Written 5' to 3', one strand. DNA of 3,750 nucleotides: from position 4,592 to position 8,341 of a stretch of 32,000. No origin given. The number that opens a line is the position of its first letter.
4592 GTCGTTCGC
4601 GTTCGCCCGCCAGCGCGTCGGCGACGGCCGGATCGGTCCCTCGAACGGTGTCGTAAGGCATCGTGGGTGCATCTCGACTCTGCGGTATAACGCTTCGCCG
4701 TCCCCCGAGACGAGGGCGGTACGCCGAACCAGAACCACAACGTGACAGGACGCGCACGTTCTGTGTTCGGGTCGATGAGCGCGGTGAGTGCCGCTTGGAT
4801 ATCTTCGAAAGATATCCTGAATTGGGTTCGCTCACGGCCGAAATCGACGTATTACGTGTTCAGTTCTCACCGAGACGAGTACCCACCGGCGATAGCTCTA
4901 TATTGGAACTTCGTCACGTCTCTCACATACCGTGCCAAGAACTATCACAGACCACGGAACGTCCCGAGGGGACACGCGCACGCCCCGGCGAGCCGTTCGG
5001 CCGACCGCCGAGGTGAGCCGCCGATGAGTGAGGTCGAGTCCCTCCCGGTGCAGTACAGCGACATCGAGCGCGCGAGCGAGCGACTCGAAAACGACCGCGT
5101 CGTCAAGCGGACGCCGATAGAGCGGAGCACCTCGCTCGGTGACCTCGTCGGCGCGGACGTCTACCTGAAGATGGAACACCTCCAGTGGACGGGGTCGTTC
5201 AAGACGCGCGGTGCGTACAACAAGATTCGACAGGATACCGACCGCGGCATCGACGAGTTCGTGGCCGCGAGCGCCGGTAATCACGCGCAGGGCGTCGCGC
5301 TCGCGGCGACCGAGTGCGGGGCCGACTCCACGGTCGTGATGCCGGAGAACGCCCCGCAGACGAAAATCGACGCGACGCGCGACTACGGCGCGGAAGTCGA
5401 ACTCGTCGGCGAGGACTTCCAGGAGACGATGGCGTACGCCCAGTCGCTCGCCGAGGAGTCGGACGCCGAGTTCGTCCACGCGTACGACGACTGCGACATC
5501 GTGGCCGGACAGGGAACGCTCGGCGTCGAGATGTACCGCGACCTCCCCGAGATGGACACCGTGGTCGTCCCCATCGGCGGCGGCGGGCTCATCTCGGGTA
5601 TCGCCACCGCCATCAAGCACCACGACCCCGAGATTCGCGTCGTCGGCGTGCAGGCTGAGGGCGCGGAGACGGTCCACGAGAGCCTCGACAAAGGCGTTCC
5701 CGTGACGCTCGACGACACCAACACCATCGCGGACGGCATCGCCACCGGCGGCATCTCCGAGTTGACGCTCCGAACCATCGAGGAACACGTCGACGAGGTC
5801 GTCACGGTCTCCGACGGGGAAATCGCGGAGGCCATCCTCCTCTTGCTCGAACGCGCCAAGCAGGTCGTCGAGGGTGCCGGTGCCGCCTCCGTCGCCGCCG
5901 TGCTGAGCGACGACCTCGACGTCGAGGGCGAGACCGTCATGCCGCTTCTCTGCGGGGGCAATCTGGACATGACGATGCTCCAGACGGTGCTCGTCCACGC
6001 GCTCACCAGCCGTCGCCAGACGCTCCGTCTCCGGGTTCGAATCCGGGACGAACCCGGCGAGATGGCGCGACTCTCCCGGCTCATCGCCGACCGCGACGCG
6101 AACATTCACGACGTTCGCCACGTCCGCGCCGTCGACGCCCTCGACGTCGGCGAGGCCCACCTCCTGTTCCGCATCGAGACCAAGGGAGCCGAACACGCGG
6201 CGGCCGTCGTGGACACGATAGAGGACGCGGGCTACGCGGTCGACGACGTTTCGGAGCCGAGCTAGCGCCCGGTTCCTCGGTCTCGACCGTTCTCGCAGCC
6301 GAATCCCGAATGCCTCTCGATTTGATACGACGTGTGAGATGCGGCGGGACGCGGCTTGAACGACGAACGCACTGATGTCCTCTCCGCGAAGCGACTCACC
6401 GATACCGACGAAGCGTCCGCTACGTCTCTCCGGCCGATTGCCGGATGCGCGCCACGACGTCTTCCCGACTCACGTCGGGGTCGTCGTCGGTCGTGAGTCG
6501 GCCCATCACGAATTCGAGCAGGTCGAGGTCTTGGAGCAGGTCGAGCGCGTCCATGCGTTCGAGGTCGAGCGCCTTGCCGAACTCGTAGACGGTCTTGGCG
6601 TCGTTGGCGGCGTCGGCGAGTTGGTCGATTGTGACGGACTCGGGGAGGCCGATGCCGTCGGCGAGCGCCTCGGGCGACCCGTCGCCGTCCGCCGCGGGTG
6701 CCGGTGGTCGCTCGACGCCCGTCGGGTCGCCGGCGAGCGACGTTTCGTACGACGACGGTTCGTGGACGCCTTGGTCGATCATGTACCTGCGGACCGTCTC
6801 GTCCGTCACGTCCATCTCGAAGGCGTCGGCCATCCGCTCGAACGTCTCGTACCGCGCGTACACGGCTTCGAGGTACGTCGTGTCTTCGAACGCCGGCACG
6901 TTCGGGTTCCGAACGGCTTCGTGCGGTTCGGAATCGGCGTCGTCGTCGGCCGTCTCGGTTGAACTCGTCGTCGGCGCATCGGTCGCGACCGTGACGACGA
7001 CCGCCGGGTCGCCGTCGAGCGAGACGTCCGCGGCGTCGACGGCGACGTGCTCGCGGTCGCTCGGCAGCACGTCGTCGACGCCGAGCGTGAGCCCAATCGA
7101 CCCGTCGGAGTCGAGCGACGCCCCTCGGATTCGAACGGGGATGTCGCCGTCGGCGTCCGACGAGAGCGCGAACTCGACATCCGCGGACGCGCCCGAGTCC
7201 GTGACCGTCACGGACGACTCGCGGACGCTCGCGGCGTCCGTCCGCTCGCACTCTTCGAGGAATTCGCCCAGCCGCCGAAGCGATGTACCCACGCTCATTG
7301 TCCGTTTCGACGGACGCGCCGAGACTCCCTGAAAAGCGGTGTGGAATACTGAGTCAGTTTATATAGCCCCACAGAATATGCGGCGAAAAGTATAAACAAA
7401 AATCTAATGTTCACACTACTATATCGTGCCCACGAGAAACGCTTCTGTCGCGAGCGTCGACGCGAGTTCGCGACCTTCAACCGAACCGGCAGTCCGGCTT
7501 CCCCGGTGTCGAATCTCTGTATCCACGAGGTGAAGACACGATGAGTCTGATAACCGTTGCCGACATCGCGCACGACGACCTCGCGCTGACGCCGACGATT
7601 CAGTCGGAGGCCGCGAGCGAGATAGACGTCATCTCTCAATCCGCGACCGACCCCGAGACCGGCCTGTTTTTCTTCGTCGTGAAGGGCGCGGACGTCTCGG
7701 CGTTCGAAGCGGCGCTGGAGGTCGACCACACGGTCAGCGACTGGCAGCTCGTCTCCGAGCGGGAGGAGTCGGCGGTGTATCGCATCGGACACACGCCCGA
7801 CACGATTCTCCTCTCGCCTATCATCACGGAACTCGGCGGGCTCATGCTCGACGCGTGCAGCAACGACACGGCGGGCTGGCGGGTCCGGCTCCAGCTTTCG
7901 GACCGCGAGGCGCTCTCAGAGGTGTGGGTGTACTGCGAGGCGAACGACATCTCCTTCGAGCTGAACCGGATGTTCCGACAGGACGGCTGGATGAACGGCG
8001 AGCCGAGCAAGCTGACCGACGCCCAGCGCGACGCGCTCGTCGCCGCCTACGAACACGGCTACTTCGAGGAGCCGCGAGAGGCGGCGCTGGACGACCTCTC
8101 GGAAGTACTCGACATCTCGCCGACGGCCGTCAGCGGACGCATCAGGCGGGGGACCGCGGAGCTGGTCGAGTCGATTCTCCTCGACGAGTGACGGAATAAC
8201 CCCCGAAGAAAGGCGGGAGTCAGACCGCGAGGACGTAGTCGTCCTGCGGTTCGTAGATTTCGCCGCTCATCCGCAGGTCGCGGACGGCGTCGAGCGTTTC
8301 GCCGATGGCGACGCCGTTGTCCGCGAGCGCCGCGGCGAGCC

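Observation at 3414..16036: Self-contained glycine betaine -> pyruvate catabolic island assembled from non-canonical parts (candidate undescribed haloarchaeal pathway)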

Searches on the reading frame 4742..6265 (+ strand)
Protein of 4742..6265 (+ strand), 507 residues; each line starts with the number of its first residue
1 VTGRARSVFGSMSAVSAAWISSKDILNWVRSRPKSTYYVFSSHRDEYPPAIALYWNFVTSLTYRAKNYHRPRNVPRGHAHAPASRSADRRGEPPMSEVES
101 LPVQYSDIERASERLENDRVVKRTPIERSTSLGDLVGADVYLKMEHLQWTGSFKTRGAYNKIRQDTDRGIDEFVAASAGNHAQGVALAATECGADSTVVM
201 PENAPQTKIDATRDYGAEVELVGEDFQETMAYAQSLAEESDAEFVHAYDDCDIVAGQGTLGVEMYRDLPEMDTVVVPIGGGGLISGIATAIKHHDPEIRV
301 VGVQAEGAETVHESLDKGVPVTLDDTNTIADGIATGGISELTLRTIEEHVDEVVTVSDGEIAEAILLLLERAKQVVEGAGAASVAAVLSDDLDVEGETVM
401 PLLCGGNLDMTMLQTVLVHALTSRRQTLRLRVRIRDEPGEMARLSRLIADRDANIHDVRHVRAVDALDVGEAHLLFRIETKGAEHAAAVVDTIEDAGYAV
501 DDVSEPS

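Call 4: search_protein_families(library=pfam, proteins=[window:4742-6265:+])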
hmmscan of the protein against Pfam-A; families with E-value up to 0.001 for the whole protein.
window:4742-6265:+ (507 aa): 3 families
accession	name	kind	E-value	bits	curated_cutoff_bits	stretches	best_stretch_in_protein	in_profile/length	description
PF00291.31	PALP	-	2.1e-85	287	35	1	121-405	5-295/295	Pyridoxal-phosphate dependent enzyme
PF01842.31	ACT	-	1.1e-05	25.6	27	1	430-495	3-63/66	ACT domain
PF13291.12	ACT_4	-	6.4e-05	24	27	1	424-494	3-70/80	ACT domain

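Call 6: search_protein_families(library=ncbifam, proteins=[window:4742-6265:+], max_evalue=0.00001)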
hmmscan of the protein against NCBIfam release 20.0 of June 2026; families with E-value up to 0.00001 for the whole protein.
window:4742-6265:+ (507 aa): 39 families (the best 25 are shown)
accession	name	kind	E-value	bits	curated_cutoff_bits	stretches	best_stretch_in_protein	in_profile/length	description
TIGR01127.1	ilvA_1Cterm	equivalog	3.8e-136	454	378.75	1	124-500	1-378/380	threonine ammonia-lyase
NF005600.0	PRK07334.1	equivalog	4.3e-122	407.6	496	1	98-501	5-405/408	threonine ammonia-lyase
NF006389.0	PRK08638.1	equivalog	7.4e-98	327.5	453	1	100-419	6-326/333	bifunctional threonine ammonia-lyase/L-serine ammonia-lyase TdcB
NF006674.0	PRK09224.1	subfamily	1.1e-87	294.8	577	1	120-505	22-405/508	threonine ammonia-lyase IlvA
NF006390.0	PRK08639.1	equivalog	3e-86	290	421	1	102-504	6-408/418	threonine ammonia-lyase IlvA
NF005292.0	PRK06815.1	equivalog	4.2e-85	285.6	371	1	106-417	6-317/320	threonine/serine dehydratase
NF005454.0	PRK07048.1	equivalog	1.9e-82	277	452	1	101-417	5-320/324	threo-3-hydroxy-L-aspartate ammonia-lyase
NF005680.0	PRK07476.1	equivalog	9e-82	274.6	413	1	102-418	4-321/326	hydroxyectoine utilization dehydratase EutB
TIGR01124.1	ilvA_2Cterm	equivalog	1.3e-81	274.7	411.3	1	120-505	14-397/499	threonine ammonia-lyase, biosynthetic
NF006094.0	PRK08246.1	subfamily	6.4e-80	268.8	331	1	105-413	7-309/310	serine/threonine dehydratase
NF009130.0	PRK12483.1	subfamily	7.3e-80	269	801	1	120-505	34-418/521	threonine ammonia-lyase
TIGR02079.1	THD1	equivalog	2.3e-79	267.1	440.55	1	107-504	2-400/410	threonine ammonia-lyase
TIGR02991.1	ectoine_eutB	equivalog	9.9e-74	248.1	413.35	1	105-417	3-315/317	hydroxyectoine utilization dehydratase EutB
NF045641.2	BHydaspDhtseBhcB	equivalog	9e-72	241.8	550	1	104-413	3-310/312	beta-hydroxyaspartate dehydratase BhcB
NF004771.0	PRK06110.1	equivalog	3e-64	217.2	317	1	106-420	6-319/323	threonine dehydratase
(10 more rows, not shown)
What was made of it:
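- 5024..6265 (+): IlvA-type PLP serine/threonine ammonia-lyase with one ACT domain: serine -> pyruvate + NH3. TIGR01127 454 bits against 378.75 (calls 4, 6).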

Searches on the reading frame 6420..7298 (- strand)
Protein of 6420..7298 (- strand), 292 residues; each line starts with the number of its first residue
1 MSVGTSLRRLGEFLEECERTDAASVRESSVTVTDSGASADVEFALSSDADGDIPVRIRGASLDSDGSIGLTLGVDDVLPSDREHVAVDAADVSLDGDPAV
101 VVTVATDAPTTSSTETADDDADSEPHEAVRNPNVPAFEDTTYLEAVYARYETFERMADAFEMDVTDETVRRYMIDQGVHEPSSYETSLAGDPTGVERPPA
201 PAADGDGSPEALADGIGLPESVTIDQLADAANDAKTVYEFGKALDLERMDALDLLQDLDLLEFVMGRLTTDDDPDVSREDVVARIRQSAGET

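Call 4: search_protein_families(library=pfam, proteins=[window:6420-7298:-])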
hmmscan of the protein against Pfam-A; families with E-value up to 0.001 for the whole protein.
window:6420-7298:- (292 aa): 0 families

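Call 6: search_protein_families(library=ncbifam, proteins=[window:6420-7298:-], max_evalue=0.00001)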
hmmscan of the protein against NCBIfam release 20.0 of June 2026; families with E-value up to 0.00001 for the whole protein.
window:6420-7298:- (292 aa): 0 families

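Call 58: search_protein_families(library=ncbifam, proteins=[window:6420-7298:-], max_evalue=1e-10)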
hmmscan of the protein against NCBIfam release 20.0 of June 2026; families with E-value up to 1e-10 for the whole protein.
window:6420-7298:- (292 aa): 0 families
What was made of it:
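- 6420..7298 (-): HVO_B0006, acidic three-domain protein of unknown function; possible DNA-binding regulator. No hit in the Pfam or NCBIfam copies used (calls 4, 6, 58).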

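Call 62: find_homologous_proteins(query=window:6420-7298:-, max_evalue=0.001)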
Query window:6420-7298:- (292 aa): 67 proteins with E <= 0.001 among 8000 candidates.
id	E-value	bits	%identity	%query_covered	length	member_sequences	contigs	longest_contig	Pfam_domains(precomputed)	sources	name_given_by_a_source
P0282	4.2e-178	608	100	100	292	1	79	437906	PF26271.1,PF26272.1,PF26270.1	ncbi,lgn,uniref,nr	ncbi:hypothetical protein [Haloferax volcanii]|uniref:Uncharacterized protein n=3 Tax=Haloferax volc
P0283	1.4e-176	603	100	100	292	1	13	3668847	PF26271.1,PF26272.1,PF26270.1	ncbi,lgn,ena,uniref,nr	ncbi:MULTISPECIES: hypothetical protein [Haloferax]|uniref:Uncharacterized protein n=3 Tax=Haloferax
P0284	5.7e-176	601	99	100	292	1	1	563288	PF26271.1,PF26272.1,PF26270.1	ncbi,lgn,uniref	ncbi:hypothetical protein [Haloferax volcanii]|uniref:hypothetical protein n=1 Tax=Haloferax volcani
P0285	9.1e-176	601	99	100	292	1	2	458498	PF26271.1,PF26272.1,PF26270.1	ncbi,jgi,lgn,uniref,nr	ncbi:hypothetical protein E4P24_18010 [Haloferax sp. AS1]|jgi:hypothetical protein|uniref:Uncharacte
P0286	2.1e-175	600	99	100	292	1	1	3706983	PF26271.1,PF26272.1,PF26270.1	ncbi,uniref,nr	ncbi:hypothetical protein G3A49_07145 [Haloferax volcanii]|uniref:Uncharacterized protein n=1 Tax=Ha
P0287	3.9e-173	592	98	100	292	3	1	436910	PF26271.1,PF26272.1,PF26270.1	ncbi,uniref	ncbi:hypothetical protein [Haloferax volcanii]|uniref:hypothetical protein n=1 Tax=Haloferax volcani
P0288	7.5e-164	562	92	100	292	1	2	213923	PF26271.1,PF26272.1,PF26270.1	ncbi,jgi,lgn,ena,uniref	ncbi:hypothetical protein [Haloferax chudinovii]|uniref:Uncharacterized protein n=1 Tax=Haloferax ch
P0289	9.6e-164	561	92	100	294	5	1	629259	PF26271.1,PF26272.1,PF26270.1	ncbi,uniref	ncbi:hypothetical protein ACOZ4B_03325 [Haloferax prahovense]|uniref:hypothetical protein n=1 Tax=Ha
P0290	3.2e-163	560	93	100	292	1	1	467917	PF26271.1,PF26272.1,PF26270.1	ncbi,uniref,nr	ncbi:hypothetical protein C5B90_15560 [Haloferax sp. Atlit-12N]|uniref:hypothetical protein n=1 Tax=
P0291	3.0e-156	537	100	88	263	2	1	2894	PF26271.1,PF26272.1,PF26270.1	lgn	-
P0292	3.3e-152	524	89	100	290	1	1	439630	PF26271.1,PF26272.1,PF26270.1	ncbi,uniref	ncbi:hypothetical protein [Haloferax denitrificans]|uniref:hypothetical protein n=1 Tax=Haloferax de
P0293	2.4e-143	494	84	100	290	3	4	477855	PF26271.1,PF26272.1,PF26270.1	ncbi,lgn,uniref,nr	ncbi:hypothetical protein C5B91_17905 [Haloferax sp. Atlit-10N]|uniref:hypothetical protein n=1 Tax=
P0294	5.2e-141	487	82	100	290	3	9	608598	PF26271.1,PF26272.1,PF26270.1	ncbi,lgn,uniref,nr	ncbi:hypothetical protein DEQ92_13010 [Haloferax sp. Atlit-6N]|uniref:Uncharacterized protein n=1 Ta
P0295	1.9e-134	465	100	77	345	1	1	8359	PF26271.1,PF26272.1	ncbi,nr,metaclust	ncbi:hypothetical protein D320_13624 [Haloferax sp. BAB-2207]|nr:hypothetical protein [Haloferax sp.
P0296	1.5e-122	426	75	100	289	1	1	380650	PF26271.1,PF26272.1,PF26270.1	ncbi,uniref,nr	ncbi:hypothetical protein [Haloferax denitrificans]|uniref:Uncharacterized protein n=1 Tax=Haloferax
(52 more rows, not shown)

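Call 71: predict_structure(alignment_id=A2)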
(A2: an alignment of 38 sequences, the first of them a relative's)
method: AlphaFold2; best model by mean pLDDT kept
length: 292 residues; sequences in the alignment: 38
mean_pLDDT: 72.7   pTM: 0.34
mean pLDDT of the five models: 72.7, 69.8, 69.7, 64.8, 59.9
residues with pLDDT >= 90: 11; 70-90: 197; 50-70: 40; < 50: 44
segments of 3 or more residues with pLDDT < 50: 109-122, 182-208
pLDDT, mean of each block of 10 residues (from residue 1): 79 83 75 82 73 75 88 77 77 76 66 37 64 84 86 83 82 82 37 39 40 58 84 88 90 88 72 72 77 51
secondary structure, 60 per line:
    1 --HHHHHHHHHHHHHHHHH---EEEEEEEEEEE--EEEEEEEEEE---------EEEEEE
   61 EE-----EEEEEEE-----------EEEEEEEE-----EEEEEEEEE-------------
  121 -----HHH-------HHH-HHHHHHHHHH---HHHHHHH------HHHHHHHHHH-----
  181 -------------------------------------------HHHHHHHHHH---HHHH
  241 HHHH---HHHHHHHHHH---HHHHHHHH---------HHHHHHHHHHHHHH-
elements in order: H3-19 E23-33 E36-45 E55-62 E68-74 E86-93 E99-107 H140-149 H153-159 H166-175 H224-233 H237-244 H248-257 H261-268 H278-291

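Call 74: fold_search(model_id=the predicted structure, library=pdb)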
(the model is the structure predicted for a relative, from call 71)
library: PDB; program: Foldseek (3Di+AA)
matches with E <= 10: 628; with E <= 0.001: 0
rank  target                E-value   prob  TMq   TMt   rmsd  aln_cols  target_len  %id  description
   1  1hw7                  1.7e-01  0.07  0.08  0.10  17.2       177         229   11  HSP33, HEAT SHOCK PROTEIN WITH REDOX-REGULATED CHAPERONE ACTIVITY (released 2001-05-16)
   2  5d2l_G                2.0e-01  0.41  0.14  0.15  16.1       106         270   17  Crystal structure of TCR C7 in complex with HCMV NLV epitope presented by HLA-A2 (released 2015-10-07)
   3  2m83_MODEL_1_A        2.1e-01  0.51  0.14  0.26  11.4        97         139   13  Solution structure of the carbohydrate binding module of the muscle glycogen-targeting subunit of Protein Phos (released 2014-05-14)
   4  8rro_l                2.2e-01  0.21  0.13  0.14  19.2       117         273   13  G12V-TCR complex with HLA-A3 (released 2024-11-20)
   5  9l4h_A                2.3e-01  0.14  0.13  0.14  19.2       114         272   14  Crystal structure of HLA-C*14:03 complexed with KIR2DL2 (released 2025-12-24)
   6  5d7j_E                3.3e-01  0.18  0.13  0.14  17.4       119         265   13  Structure of human MR1-5-OP-RU in complex with human MAIT M33.64(Y95alphaF) TCR (released 2016-01-27)
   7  3uqh_A                3.5e-01  0.07  0.10  0.16  18.0       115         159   12  Crystal structure of aba receptor pyl10 (apo) (released 2011-12-14)
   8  3l1f                  3.5e-01  0.06  0.09  0.14  14.3       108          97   13  Bovine AlphaA crystallin (released 2010-05-12)
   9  9nkh_D                3.7e-01  0.23  0.15  0.18  18.5       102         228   13  Conformational flexibility in HLA-B8: peptide tuning structural and dynamical changes (released 2026-03-04)
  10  5d2l_M                3.9e-01  0.16  0.13  0.14  19.8       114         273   13  Crystal structure of TCR C7 in complex with HCMV NLV epitope presented by HLA-A2 (released 2015-10-07)
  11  8fwm_AS               3.9e-01  0.12  0.10  0.15  15.6       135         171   11  Structure of tail-neck junction of Agrobacterium phage Milano (released 2023-12-06)
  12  6v8j_B                3.9e-01  0.11  0.10  0.18  18.2       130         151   15  Crystal structure of Ara h 8.0201 (released 2020-12-16)
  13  3uqh_B                3.9e-01  0.06  0.10  0.15  18.3       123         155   13  Crystal structure of aba receptor pyl10 (apo) (released 2011-12-14)
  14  4d0b_A                4.3e-01  0.35  0.15  0.16  17.6       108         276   15  COMPLEX OF A B21 CHICKEN MHC CLASS I MOLECULE AND A 10MER CHICKEN PEPTIDE (released 2015-05-06)
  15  6ggm_A                4.3e-01  0.23  0.15  0.15  18.4       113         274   12  HLA-E*01:03 in complex with the Mtb44 peptide variant: Mtb44*P2-Phe. (released 2018-08-08)
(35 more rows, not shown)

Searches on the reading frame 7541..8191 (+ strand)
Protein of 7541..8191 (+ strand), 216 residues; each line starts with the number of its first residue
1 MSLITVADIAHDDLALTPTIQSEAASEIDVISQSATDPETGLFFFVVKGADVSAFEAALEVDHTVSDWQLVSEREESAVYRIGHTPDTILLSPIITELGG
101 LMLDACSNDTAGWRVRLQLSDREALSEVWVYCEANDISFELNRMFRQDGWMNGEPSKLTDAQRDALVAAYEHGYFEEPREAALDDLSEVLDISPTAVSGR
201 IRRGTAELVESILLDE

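Call 4: search_protein_families(library=pfam, proteins=[window:7541-8191:+])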
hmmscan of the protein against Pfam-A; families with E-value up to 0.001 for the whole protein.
window:7541-8191:+ (216 aa): 2 families
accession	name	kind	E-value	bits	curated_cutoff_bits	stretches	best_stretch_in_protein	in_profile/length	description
PF04967.18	HTH_10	-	5.7e-15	55.3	23.1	1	158-209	1-52/53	HTH DNA binding domain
PF15915.11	BAT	-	3.1e-10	40.5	25.8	1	19-143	19-140/156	GAF and HTH_10 associated domain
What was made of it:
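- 7541..8191 (+): HTH_10/BAT-family transcription regulator (HVO_B0007), divergent from the Rieske operon. HTH_10 55 bits, BAT 40 bits (call 4).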

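Call 6: search_protein_families(library=ncbifam, proteins=[window:7541-8191:+], max_evalue=0.00001)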
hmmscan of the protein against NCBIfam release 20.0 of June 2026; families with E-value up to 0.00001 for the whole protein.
window:7541-8191:+ (216 aa): 0 families
